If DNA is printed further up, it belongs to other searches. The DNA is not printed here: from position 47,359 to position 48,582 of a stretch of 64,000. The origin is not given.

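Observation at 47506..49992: Protein kinase fused to NHL-like beta-propeller repeats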

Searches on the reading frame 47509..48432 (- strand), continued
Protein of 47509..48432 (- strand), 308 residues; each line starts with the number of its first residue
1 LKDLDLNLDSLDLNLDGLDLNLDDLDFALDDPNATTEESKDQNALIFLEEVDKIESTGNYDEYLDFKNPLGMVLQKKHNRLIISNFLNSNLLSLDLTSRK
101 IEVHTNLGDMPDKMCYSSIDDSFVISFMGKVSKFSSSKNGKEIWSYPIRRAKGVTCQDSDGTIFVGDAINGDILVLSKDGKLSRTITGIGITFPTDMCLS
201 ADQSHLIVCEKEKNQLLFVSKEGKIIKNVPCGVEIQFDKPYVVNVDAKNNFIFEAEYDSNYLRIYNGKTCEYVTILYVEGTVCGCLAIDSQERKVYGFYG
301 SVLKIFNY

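Call 27: search_protein_families(library=pfam, proteins=[P0177, P0094, P0096, P0100, P0111, P0133], max_evalue=0.01)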
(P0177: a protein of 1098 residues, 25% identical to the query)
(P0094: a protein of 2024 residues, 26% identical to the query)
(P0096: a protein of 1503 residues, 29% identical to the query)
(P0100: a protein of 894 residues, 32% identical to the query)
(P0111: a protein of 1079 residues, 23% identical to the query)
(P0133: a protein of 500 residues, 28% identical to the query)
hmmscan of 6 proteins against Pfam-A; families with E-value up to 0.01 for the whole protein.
P0177 (1098 aa): 9 families
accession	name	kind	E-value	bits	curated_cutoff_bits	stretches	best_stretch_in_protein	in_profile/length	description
PF01436.27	NHL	-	5e-53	175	20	4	589-617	1-28/28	NHL repeat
PF00069.31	Pkinase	-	1.9e-44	152.5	31.7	1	829-1046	3-206/263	Protein kinase domain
PF07714.23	PK_Tyr_Ser-Thr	-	4.3e-41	141.4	23.1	1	827-1057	1-224/258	Protein tyrosine and serine/threonine kinase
PF17170.10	DUF5128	-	6.9e-37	127.8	22.9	6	602-699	54-154/321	6-bladed beta-propeller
PF01731.26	Arylesterase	-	2.4e-20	73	21.3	0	218-248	52-82/86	Arylesterase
PF10282.15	Lactonase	-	3e-12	46.9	21.7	1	19-303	35-323/344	Lactonase, 7-bladed beta-propeller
PF08450.18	SGL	-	3.7e-12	46.8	26.3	1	446-704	3-242/246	SMP-30/Gluconolactonase/LRE-like region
PF13866.11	zf-SAP30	-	0.00059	20.3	25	0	176-197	39-60/72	SAP30 zinc-finger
PF13360.13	PQQ_2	-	0.0027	17.8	27.6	0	82-163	119-201/233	Outer membrane protein assembly factor BamB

P0094 (2024 aa): 15 families
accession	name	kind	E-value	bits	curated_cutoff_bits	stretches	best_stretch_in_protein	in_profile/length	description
PF01436.27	NHL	-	5.7e-89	288.5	20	6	512-538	1-27/28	NHL repeat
PF08450.18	SGL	-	1.7e-36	126.5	26.3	0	1603-1684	147-232/246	SMP-30/Gluconolactonase/LRE-like region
PF06739.17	SBBP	-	4.7e-35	119.7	20.5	0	341-355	14-28/38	Beta-propeller repeat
PF24684.1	Vgb_lyase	-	9.9e-27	93.9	50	3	380-576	94-286/290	Virginiamycin B lyase family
PF22701.2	Mala_s_1-like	-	9.4e-23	81.4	27.5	0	1639-1736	43-145/195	Mal s 1 allergenic protein-like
PF25021.1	TEN_NHL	-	1e-15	58.1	27.1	0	380-537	28-166/357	Teneurin NHL domain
PF13570.13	Beta-prop_ACSF4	-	8.9e-14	52.1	133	3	1646-1758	185-298/329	Beta-alanine-activating enzyme, beta-propeller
PF07494.17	Reg_prop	-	2e-10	40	20.4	0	129-146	3-20/24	Two component regulator propeller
PF20067.5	SSL_N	-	2.1e-08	34.3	18.9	0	557-572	23-38/46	Strictosidine synthase-like, N-terminal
PF13642.11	DUF4144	-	2.7e-08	34.8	27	0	453-501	15-63/100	protein structure with unknown function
PF13449.12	Phytase-like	-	7.4e-07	29.8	27.6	0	474-511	73-110/284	Esterase-like activity of phytase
PF23500.1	DUF7133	-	2.8e-05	24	27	0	508-535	22-49/385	Domain of unknown function (DUF7133)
PF14433.11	SUKH-3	-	3.1e-05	24.6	23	0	516-532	111-127/146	SUKH-3 immunity protein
PF16149.10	DUF4857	-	0.00056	19.7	25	0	372-446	150-226/270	Domain of unknown function (DUF4857)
PF17170.10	DUF5128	-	0.00073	19.3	22.9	0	99-148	54-108/321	6-bladed beta-propeller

P0096 (1503 aa): 15 families
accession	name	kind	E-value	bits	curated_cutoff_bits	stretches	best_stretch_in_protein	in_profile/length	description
PF01436.27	NHL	-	7.6e-77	250.2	20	7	50-75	2-27/28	NHL repeat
PF24684.1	Vgb_lyase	-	7.6e-36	123.8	50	4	183-429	16-250/290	Virginiamycin B lyase family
PF08450.18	SGL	-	3.4e-30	105.9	26.3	1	319-523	7-223/246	SMP-30/Gluconolactonase/LRE-like region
PF22701.2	Mala_s_1-like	-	1.4e-23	84.1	27.5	2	404-558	1-162/195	Mal s 1 allergenic protein-like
PF25021.1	TEN_NHL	-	7.5e-18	65.1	27.1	0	1105-1198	262-354/357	Teneurin NHL domain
PF06739.17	SBBP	-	3.1e-15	56.3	20.5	1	45-66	8-29/38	Beta-propeller repeat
PF20067.5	SSL_N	-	1.8e-11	44.2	18.9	0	220-239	18-37/46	Strictosidine synthase-like, N-terminal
PF13449.12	Phytase-like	-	2.5e-10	41.2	27.6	0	220-266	61-110/284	Esterase-like activity of phytase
PF07494.17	Reg_prop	-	5.4e-07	29.5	20.4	0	55-68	10-23/24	Two component regulator propeller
PF06977.17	SdiA-regulated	-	7.6e-07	29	21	0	815-869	42-95/249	SdiA-regulated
PF01471.23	PG_binding_1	-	1.6e-06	28.6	23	1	1428-1498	2-55/57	Putative peptidoglycan binding domain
PF15533.11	Ntox33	-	1.3e-05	26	28.4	0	72-109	12-49/65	Bacterial toxin 33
PF03022.22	MRJP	-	3.8e-05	23.6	19.8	0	788-843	54-113/288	Major royal jelly protein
PF10282.15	Lactonase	-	0.00077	19.2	21.7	0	205-299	19-121/344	Lactonase, 7-bladed beta-propeller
PF14433.11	SUKH-3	-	0.0046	17.6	23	0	139-162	111-132/146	SUKH-3 immunity protein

P0100 (894 aa): 5 families
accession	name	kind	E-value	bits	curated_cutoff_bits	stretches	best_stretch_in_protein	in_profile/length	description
PF13570.13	Beta-prop_ACSF4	-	7.3e-78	262.7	133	4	682-863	63-252/329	Beta-alanine-activating enzyme, beta-propeller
PF13360.13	PQQ_2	-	2.2e-72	243.9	27.6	6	170-320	2-150/233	Outer membrane protein assembly factor BamB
PF25292.1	Beta-prop_CGLA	-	1.6e-05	25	26.8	0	644-670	47-74/316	Lambda-carrageenase beta-propeller domain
PF20067.5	SSL_N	-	4.7e-05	23.6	18.9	0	638-654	28-44/46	Strictosidine synthase-like, N-terminal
PF07494.17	Reg_prop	-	7.8e-05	22.9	20.4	0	793-805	11-23/24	Two component regulator propeller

P0111 (1079 aa): 8 families
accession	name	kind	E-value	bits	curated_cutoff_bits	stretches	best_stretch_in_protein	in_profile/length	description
PF01436.27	NHL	-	2.9e-15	55.9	20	0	173-197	4-27/28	NHL repeat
PF10282.15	Lactonase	-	1e-13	51.6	21.7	1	423-494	36-318/344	Lactonase, 7-bladed beta-propeller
PF21783.3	YNCE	-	9.9e-13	48.5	27.1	1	135-230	34-129/339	YNCE-like beta-propeller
PF25174.1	Beta-prop_THOC3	-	6.4e-09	35.6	305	0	174-272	50-147/272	THOC3 beta-propeller domain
PF08450.18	SGL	-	6.9e-09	36.1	26.3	0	136-219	151-231/246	SMP-30/Gluconolactonase/LRE-like region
PF23414.1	Beta-prop_EML_2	-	8.5e-06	25.8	90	0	91-169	3-79/266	Echinoderm microtubule-associated protein second beta-propeller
PF01731.26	Arylesterase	-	0.0012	19.4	21.3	0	593-620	54-81/86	Arylesterase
PF13570.13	Beta-prop_ACSF4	-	0.0097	15.8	133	0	99-162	103-166/329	Beta-alanine-activating enzyme, beta-propeller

P0133 (500 aa): 11 families
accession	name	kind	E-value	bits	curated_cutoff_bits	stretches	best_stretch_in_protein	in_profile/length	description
PF01436.27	NHL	-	2.8e-38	128.5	20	3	253-278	2-27/28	NHL repeat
PF24684.1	Vgb_lyase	-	9.8e-16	57.8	50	2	212-482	13-281/290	Virginiamycin B lyase family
PF08450.18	SGL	-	1.9e-11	44.5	26.3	0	295-353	185-243/246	SMP-30/Gluconolactonase/LRE-like region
PF22701.2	Mala_s_1-like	-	8.2e-09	35.9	27.5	0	172-309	1-145/195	Mal s 1 allergenic protein-like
PF25021.1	TEN_NHL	-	1e-06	28.4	27.1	0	252-280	329-357/357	Teneurin NHL domain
PF06977.17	SdiA-regulated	-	5.6e-06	26.2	21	0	140-188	39-84/249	SdiA-regulated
PF20067.5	SSL_N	-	1.4e-05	25.3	18.9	1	168-193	19-44/46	Strictosidine synthase-like, N-terminal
PF01731.26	Arylesterase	-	0.00013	22.5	21.3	0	284-323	44-84/86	Arylesterase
PF13360.13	PQQ_2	-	0.0015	18.7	27.6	0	174-242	28-93/233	Outer membrane protein assembly factor BamB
PF10282.15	Lactonase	-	0.0037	17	21.7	0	319-407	19-113/344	Lactonase, 7-bladed beta-propeller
PF06739.17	SBBP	-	0.0047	17.3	20.5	0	429-446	16-33/38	Beta-propeller repeat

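Call 33: predict_structure(alignment_id=A1)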
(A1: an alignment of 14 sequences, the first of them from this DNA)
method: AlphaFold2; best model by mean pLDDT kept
length: 262 residues; sequences in the alignment: 14
mean_pLDDT: 91.5   pTM: 0.91
mean pLDDT of the five models: 91.5, 91.4, 91.2, 89.2, 86.2
residues with pLDDT >= 90: 200; 70-90: 48; 50-70: 14; < 50: 0
segments of 3 or more residues with pLDDT < 50: none
pLDDT, mean of each block of 10 residues (from residue 1): 84 71 94 95 95 91 96 95 97 93 97 97 97 98 94 96 94 96 77 90 94 87 87 78 96 91 92
secondary structure, 60 per line:
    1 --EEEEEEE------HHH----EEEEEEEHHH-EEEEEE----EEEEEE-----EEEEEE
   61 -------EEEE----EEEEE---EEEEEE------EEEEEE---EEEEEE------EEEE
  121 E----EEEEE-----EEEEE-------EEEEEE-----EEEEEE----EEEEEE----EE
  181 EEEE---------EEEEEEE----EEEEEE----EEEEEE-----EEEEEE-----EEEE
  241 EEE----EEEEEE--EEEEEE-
elements in order: E3-9 E23-29 E34-39 E44-49 E55-60 E68-71 E76-80 E84-89 E96-101 E105-110 E117-121 E126-130 E136-140 E148-153 E159-164 E169-174 E179-184 E194-200 E205-210 E215-220 E226-231 E237-243 E248-253 E256-261

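Call 35: fold_search(model_id=the predicted structure, library=pdb)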
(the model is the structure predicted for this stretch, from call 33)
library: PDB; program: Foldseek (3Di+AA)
matches with E <= 10: 1999; with E <= 0.001: 1913
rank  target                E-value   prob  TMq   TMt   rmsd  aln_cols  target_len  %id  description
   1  6xg7                  1.5e-15  1.00  0.85  0.78   2.8       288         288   18  1.3 A Resolution Structure of the of the NHL Repeat Region of D. melanogaster Thin (released 2020-12-16)
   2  7b2r_A                2.6e-15  1.00  0.83  0.79   2.8       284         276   18  Crystal structure of NHL domain of TRIM2 (released 2021-01-13)
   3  7qrv_A                2.9e-15  1.00  0.84  0.80   2.9       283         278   17  Crystal structure of NHL domain of TRIM2 (full C-terminal) (released 2022-05-04)
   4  7qrv_D                6.7e-15  1.00  0.82  0.77   3.5       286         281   17  Crystal structure of NHL domain of TRIM2 (full C-terminal) (released 2022-05-04)
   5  7b2r_B                3.9e-14  1.00  0.84  0.81   2.8       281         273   17  Crystal structure of NHL domain of TRIM2 (released 2021-01-13)
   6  7b96_A                4.5e-14  1.00  0.83  0.78   2.9       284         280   18  NHL domain of human TRIM2 (released 2022-01-12)
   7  8j72_B                5.0e-14  1.00  0.82  0.78   3.0       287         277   15  Crystal structure of mammalian Trim71 in complex with lncRNA Trincr1 (released 2024-03-06)
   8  8gfv_B                5.6e-14  1.00  0.73  0.59   4.5       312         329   10  CryoEM structure of beta-2-adrenergic receptor in complex with GTP-bound Gs heterotrimer (transition intermediate #1 o (released 2024-03-06)
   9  3ow8_B                7.7e-14  1.00  0.73  0.66   3.3       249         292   13  Crystal Structure of the WD repeat-containing protein 61 (released 2010-09-29)
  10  8iw4_B                8.5e-14  1.00  0.72  0.63   5.8       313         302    9  Cryo-EM structure of the SPE-bound mTAAR9-Gs complex (released 2023-05-31)
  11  1l0q_A                9.0e-14  1.00  0.72  0.50   3.1       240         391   14  Tandem YVTN beta-propeller and PKD domains from an archaeal surface layer protein (released 2002-11-06)
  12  7qdr_C                9.0e-14  1.00  0.71  0.62   3.6       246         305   13  Apo human SKI complex in the closed state (released 2022-02-02)
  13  7qrv_B                1.0e-13  1.00  0.84  0.80   2.9       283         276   17  Crystal structure of NHL domain of TRIM2 (full C-terminal) (released 2022-05-04)
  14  6qsd                  1.1e-13  1.00  0.78  0.81   2.8       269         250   16  Crystal structure of Pizza6S (released 2020-03-18)
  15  8ge4_B                1.2e-13  1.00  0.74  0.60   5.1       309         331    9  CryoEM structure of beta-2-adrenergic receptor in complex with nucleotide-free Gs heterotrimer (#5 of 20) (released 2024-03-06)
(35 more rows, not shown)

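Call 42: list_cluster_members(proteins=[P0128, P0153, P0167, P0190, P0150, P0144, P0177, P0104, P0133, P0229])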
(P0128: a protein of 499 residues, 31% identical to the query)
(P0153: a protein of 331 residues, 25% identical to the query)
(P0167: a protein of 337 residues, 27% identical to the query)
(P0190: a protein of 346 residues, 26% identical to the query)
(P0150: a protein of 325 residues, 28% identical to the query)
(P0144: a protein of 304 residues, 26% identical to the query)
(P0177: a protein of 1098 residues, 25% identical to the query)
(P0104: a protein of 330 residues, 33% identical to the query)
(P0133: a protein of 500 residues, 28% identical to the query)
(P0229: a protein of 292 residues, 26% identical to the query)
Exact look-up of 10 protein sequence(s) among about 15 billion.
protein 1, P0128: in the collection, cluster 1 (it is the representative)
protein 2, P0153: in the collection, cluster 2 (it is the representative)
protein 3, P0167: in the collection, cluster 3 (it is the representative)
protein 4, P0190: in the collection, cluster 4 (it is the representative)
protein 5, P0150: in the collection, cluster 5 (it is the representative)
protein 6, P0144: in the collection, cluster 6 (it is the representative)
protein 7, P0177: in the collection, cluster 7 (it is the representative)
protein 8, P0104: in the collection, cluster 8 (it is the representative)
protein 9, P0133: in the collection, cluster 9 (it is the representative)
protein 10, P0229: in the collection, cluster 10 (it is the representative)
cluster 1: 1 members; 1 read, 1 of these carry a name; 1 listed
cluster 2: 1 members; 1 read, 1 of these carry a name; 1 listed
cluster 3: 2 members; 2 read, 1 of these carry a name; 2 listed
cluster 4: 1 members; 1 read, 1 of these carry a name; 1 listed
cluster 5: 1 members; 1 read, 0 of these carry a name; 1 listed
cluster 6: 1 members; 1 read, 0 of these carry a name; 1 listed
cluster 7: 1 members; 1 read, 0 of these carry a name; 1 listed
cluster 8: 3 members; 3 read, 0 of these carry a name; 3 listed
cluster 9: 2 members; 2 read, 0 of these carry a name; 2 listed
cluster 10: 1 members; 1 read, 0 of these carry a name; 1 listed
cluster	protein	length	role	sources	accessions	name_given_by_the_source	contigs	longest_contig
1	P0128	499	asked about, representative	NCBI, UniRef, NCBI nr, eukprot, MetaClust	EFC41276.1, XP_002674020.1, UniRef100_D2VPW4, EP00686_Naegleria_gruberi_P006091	predicted protein [Naegleria gruberi] | Predicted protein n=1 Tax=Naegleria gruberi TaxID=5762 RepID=D2VPW4_NAEGR | uncharacterized protein NAEGRDRAFT_71009 [Naegleria gruberi]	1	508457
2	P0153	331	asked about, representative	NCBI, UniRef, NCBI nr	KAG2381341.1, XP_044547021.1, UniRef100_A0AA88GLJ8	hypothetical protein C9374_006330 [Naegleria lovaniensis] | Uncharacterized protein n=1 Tax=Naegleria lovaniensis TaxID=51637 RepID=A0AA88GLJ8_NAELO | uncharacterized protein C9374_006330 [Naegleria lovaniensis]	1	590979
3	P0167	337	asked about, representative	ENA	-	-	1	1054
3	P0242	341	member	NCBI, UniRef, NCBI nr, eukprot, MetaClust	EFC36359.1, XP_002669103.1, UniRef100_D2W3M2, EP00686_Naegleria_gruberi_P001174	predicted protein [Naegleria gruberi] | Predicted protein n=1 Tax=Naegleria gruberi TaxID=5762 RepID=D2W3M2_NAEGR | uncharacterized protein NAEGRDRAFT_82245 [Naegleria gruberi]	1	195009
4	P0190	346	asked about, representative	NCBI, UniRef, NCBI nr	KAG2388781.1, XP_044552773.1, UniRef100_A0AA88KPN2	hypothetical protein C9374_000220 [Naegleria lovaniensis] | Uncharacterized protein n=1 Tax=Naegleria lovaniensis TaxID=51637 RepID=A0AA88KPN2_NAELO | uncharacterized protein C9374_000220 [Naegleria lovaniensis]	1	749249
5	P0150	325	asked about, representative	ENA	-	-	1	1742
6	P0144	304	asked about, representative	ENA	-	-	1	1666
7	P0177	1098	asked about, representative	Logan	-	-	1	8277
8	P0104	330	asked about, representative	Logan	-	-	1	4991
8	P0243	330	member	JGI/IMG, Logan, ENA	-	-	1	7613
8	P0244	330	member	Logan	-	-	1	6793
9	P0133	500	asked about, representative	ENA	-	-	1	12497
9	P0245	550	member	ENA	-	-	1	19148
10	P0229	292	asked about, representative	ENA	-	-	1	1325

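Call 66: search_solved_structures(query=A5, max_evalue=0.01)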
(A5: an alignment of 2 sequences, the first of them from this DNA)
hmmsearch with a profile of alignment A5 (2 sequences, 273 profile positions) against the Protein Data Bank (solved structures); distinct sequences matched with E-value up to 0.01: 44.
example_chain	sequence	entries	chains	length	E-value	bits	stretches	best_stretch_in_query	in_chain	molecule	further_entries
7zq2_A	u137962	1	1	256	5.8e-16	61.6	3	105-177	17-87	Pizza6-RSH-TSH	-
7zph_A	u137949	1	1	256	1.8e-14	56.8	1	86-176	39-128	Pizza6-TNK-RSH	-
7zqg_A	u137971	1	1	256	4.1e-14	55.5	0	105-177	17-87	Pizza6-KSH-TSH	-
7zcj_A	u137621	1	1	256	2.3e-13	53.1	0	106-177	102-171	Pizza6-TNH-TSH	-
7zpz_A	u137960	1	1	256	6.1e-13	51.7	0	106-177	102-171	Pizza6-TSR-TSH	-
7zpw_A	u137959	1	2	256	7.9e-13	51.3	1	104-177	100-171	Pizza6-TSK-TSH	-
3wwa_A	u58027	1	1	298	9.1e-12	47.9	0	86-177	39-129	Pizza7H protein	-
6i38_A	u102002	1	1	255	1.1e-11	47.5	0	106-177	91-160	nv2Pizza6-AYW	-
6i37_A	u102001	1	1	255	1.3e-11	47.3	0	106-177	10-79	nv1Pizza6-AYW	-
6f0q_A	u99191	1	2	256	1.9e-11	46.8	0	104-177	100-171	Pizza6-AYW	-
6i3b_A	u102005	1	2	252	2e-11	46.8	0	106-177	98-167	cPizza6-AYW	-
7qrw_A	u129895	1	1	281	2.1e-11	46.6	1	104-229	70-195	Isoform 4 of Tripartite motif-containing protein 3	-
6i39_A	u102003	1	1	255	8.1e-11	44.7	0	86-177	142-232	v31Pizza6-AYW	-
6f0t_A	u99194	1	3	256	1.2e-10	44.2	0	86-177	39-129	Pizza6-SFW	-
6qsd_A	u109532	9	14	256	1.6e-10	43.8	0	86-177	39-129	Pizza6S | Pizza6-S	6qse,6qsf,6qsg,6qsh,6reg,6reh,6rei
1rwi_B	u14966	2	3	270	5.7e-09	38.7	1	83-211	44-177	Serine/threonine-protein kinase pknD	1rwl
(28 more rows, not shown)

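Call 74: find_encoding_contigs(protein=P0177, flank=4000, max_places=2)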
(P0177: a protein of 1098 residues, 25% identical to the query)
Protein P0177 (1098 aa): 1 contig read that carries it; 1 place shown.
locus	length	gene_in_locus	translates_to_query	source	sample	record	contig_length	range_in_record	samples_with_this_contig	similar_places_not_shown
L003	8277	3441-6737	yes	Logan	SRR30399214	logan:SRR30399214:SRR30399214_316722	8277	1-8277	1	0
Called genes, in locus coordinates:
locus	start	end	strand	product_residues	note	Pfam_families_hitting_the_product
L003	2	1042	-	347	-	?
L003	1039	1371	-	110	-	-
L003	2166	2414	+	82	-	-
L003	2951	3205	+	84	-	-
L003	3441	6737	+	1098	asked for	PF01731:Arylesterase (faint), PF17170:DUF5128 (weak), PF01436:NHL (weak), PF08450:SGL (weak), PF01436:NHL (weak), PF17170:DUF5128, PF00069:Pkinase, PF07714:PK_Tyr_Ser-Thr, +1 more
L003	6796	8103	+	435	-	PF08450:SGL (faint), PF10282:Lactonase (weak), PF17170:DUF5128 (faint), PF01731:Arylesterase (faint), PF01436:NHL (weak)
